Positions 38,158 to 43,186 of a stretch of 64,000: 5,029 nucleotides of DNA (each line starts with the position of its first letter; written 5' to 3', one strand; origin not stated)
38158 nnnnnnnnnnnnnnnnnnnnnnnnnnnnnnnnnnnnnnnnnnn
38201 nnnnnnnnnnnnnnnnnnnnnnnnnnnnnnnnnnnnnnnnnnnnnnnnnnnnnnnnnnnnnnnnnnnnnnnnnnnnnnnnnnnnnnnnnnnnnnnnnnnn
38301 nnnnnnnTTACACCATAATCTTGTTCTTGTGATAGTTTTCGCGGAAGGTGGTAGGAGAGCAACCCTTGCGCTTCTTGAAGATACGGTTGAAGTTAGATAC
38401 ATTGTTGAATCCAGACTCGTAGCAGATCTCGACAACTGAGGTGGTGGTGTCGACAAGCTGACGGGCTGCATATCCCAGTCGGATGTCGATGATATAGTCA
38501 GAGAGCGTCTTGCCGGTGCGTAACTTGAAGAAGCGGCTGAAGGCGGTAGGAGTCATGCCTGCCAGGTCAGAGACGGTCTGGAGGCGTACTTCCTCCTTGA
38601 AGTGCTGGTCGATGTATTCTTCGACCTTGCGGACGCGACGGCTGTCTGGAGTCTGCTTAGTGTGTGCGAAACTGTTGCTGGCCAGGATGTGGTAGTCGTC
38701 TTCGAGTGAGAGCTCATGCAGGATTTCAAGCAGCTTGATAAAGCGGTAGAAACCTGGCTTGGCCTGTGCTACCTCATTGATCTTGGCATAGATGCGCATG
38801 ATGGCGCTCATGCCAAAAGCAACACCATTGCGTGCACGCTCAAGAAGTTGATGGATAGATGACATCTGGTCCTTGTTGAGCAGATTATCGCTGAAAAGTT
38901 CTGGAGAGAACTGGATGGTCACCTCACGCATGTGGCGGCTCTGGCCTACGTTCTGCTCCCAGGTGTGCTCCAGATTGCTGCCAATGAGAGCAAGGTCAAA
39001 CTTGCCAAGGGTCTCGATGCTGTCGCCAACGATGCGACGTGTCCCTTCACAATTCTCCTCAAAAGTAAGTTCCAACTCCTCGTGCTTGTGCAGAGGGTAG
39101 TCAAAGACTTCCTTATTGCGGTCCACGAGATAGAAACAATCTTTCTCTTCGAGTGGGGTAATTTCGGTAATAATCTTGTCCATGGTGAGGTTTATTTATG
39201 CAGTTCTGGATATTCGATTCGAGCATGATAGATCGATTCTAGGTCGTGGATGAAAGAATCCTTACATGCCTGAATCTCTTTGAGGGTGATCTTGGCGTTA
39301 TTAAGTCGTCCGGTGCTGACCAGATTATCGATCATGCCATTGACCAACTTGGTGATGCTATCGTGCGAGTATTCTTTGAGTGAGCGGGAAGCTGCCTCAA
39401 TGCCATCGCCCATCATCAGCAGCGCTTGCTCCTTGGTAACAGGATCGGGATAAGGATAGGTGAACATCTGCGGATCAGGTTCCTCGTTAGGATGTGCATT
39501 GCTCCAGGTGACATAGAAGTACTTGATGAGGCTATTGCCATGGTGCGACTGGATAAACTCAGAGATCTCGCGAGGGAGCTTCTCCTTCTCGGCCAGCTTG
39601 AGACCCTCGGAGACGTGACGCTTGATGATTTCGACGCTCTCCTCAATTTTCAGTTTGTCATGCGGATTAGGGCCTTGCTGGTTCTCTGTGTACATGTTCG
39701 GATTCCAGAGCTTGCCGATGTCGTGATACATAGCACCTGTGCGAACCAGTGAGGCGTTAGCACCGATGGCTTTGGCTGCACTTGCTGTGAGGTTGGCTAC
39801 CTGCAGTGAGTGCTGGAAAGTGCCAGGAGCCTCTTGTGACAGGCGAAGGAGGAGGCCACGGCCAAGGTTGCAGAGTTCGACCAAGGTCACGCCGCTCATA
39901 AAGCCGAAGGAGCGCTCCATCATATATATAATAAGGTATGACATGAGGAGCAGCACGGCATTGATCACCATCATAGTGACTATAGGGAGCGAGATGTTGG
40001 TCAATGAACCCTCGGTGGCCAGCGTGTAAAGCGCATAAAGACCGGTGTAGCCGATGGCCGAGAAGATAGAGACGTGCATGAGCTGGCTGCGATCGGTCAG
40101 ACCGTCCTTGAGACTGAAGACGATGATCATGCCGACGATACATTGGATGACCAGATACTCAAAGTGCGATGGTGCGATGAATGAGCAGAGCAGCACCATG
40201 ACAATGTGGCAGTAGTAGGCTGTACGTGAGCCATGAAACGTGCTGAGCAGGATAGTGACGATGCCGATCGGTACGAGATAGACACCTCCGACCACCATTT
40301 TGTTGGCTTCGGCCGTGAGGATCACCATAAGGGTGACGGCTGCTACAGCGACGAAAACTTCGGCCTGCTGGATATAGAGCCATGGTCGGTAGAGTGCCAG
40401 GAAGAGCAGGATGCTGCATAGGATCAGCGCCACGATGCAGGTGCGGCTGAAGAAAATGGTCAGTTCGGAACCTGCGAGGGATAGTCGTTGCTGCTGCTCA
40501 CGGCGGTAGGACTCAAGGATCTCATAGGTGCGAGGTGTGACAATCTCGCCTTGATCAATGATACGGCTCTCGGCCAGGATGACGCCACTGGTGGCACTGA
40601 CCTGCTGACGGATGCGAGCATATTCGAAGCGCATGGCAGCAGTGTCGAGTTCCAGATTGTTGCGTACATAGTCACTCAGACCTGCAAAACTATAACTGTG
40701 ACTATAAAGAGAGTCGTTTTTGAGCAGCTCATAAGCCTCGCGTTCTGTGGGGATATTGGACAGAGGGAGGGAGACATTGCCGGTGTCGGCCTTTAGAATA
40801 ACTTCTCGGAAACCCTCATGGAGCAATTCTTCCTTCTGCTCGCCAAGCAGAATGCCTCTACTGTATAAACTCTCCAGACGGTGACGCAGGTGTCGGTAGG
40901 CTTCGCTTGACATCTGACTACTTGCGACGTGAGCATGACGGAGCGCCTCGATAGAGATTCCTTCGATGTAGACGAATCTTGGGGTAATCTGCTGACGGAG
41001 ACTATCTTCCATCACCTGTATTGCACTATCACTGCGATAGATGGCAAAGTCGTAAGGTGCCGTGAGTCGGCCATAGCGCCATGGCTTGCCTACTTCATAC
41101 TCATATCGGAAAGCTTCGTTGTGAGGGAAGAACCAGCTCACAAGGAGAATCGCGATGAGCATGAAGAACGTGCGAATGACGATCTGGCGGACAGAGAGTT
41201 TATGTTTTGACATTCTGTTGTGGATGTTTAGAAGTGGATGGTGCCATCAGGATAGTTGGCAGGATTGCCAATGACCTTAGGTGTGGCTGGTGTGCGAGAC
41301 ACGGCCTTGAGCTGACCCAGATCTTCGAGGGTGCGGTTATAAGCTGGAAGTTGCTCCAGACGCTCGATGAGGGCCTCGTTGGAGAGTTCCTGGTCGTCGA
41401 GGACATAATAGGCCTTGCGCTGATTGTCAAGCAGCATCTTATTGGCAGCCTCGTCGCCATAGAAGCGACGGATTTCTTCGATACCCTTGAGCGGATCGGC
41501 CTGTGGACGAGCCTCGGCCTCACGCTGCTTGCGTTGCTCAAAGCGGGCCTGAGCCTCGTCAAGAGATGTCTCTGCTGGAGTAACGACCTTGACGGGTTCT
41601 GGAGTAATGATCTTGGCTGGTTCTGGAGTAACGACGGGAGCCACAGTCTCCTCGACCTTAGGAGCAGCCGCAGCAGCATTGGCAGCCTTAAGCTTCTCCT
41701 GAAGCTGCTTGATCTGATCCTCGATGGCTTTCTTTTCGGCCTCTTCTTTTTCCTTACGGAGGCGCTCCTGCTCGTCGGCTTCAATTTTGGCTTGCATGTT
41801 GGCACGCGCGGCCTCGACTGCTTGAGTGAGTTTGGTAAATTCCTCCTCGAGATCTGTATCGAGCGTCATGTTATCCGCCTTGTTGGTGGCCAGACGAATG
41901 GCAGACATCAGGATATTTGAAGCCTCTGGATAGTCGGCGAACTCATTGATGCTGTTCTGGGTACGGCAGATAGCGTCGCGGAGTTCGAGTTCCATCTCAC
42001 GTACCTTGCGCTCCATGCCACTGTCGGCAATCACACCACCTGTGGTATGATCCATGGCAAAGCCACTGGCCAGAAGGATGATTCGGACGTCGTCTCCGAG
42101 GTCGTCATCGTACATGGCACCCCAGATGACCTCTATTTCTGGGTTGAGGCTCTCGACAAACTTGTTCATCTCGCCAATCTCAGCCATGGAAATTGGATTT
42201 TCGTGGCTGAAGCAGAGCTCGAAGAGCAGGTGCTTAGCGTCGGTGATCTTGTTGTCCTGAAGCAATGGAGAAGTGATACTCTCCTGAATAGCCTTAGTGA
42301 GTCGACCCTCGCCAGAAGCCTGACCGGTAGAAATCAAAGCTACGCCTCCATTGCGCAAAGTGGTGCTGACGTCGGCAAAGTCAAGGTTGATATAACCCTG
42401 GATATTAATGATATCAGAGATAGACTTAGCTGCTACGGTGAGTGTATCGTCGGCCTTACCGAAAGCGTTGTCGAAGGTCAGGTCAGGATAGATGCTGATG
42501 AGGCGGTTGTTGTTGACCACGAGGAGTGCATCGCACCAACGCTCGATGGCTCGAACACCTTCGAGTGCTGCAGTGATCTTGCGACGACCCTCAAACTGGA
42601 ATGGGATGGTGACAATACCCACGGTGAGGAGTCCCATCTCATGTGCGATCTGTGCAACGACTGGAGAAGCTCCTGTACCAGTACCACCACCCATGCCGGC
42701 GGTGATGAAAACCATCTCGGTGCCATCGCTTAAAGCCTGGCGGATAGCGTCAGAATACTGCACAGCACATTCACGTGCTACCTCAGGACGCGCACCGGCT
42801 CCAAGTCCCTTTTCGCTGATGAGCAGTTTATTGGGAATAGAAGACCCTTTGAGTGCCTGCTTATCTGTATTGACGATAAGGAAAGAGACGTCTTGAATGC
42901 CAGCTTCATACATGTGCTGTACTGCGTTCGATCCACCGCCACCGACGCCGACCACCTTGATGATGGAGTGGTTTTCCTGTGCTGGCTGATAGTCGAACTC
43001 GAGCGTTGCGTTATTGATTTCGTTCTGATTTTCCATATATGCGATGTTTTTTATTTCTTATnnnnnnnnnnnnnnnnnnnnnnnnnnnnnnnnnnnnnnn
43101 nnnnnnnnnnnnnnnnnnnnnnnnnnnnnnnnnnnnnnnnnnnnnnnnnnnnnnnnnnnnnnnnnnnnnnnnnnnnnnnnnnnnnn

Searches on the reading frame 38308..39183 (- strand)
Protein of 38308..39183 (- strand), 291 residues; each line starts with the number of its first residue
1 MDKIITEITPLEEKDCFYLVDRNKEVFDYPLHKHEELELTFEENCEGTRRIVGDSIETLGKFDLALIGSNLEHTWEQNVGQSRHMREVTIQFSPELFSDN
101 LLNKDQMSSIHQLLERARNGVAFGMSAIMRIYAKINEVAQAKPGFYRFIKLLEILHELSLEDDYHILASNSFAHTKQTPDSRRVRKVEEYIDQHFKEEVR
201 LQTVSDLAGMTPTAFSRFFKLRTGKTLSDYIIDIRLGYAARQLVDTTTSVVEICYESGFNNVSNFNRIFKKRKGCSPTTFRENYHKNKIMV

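Call 73: search_protein_families(library=pfam, proteins=[window:38308-39183:-], max_evalue=0.001)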
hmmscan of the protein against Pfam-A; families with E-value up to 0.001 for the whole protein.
window:38308-39183:- (291 aa): 2 families
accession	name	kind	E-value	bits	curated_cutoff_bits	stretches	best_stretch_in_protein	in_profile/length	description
PF12833.13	HTH_18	-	6.6e-22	78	33.6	1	206-282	3-79/80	Helix-turn-helix domain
PF00165.29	HTH_AraC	-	1.1e-12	48.1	26.6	1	247-281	8-41/42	Bacterial regulatory helix-turn-helix proteins, AraC family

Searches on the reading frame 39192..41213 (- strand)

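Call 17: search_protein_families(library=pfam, proteins=[window:39192-41213:-], max_evalue=0.0001)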
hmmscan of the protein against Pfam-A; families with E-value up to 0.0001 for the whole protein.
window:39192-41213:- (673 aa): 3 families
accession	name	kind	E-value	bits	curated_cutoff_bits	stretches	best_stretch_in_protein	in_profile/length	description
PF07698.17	7TM-7TMR_HD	-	7.4e-17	62.3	29.4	1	253-440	3-190/190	7TM receptor with intracellular HD hydrolase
PF01966.28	HD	-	4.3e-15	56.5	22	1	465-600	1-108/116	HD domain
PF07697.16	7TMR-HDED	-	3.7e-07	30.8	27.6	1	84-237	90-221/224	7TM-HD extracellular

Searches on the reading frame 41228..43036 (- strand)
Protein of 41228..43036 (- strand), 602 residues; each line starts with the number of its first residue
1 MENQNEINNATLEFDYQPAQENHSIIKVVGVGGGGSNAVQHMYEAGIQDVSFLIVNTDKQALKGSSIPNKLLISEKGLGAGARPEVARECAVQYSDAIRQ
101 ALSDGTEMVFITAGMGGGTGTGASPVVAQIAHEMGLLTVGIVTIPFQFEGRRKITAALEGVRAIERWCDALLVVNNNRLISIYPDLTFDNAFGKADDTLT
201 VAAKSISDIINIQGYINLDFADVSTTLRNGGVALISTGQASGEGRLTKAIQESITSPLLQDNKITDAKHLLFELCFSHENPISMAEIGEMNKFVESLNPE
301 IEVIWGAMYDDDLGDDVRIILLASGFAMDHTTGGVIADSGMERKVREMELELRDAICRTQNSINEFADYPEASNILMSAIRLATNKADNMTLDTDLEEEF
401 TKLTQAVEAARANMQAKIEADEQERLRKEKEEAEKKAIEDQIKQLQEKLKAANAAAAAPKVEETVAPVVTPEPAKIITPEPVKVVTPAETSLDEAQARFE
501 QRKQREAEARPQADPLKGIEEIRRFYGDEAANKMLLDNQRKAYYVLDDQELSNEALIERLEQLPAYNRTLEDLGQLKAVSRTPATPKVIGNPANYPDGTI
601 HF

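Call 17: search_protein_families(library=pfam, proteins=[window:41228-43036:-], max_evalue=0.0001)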
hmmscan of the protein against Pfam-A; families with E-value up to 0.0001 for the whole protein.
window:41228-43036:- (602 aa): 2 families
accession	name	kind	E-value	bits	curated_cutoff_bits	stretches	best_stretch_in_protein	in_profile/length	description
PF00091.31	Tubulin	-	1.3e-40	140.2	33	1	26-183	2-189/190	Tubulin/FtsZ family, GTPase domain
PF12327.13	FtsZ_C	-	8.6e-15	55.3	27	1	231-326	1-94/95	FtsZ family, C-terminal domain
